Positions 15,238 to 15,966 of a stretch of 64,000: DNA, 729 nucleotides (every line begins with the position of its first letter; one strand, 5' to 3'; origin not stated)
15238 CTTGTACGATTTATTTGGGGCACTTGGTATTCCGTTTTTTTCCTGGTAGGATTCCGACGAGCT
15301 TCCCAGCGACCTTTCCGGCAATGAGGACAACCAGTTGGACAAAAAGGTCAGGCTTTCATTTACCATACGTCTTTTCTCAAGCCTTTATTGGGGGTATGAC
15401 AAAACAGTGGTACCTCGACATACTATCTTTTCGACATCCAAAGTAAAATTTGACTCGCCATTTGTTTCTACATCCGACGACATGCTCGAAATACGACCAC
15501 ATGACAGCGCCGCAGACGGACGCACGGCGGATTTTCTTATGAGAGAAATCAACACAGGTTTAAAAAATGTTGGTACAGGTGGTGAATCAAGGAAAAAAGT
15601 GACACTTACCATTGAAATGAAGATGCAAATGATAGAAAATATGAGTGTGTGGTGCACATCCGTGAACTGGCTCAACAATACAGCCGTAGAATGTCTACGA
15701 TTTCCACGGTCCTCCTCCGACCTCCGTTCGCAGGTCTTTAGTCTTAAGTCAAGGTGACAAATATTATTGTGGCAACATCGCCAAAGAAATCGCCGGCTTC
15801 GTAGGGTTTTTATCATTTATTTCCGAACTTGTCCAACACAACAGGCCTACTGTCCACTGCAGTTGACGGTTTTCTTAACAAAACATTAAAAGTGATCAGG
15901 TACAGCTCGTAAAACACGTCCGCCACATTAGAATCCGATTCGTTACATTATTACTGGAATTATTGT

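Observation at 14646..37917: Alternating two-exon unit (basic amphipathic module exon + acidic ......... linker exon) amplified by tandem duplication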

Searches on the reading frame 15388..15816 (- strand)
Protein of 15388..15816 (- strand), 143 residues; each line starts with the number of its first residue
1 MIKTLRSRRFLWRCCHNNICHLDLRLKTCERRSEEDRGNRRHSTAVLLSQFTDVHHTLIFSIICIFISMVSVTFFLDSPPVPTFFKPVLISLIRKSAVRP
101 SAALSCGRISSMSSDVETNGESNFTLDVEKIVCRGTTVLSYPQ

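Call 61: search_protein_families(library=pfam, proteins=[window:15388-15816:-], max_evalue=0.01)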
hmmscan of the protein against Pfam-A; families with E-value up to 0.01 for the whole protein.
window:15388-15816:- (143 aa): 0 families
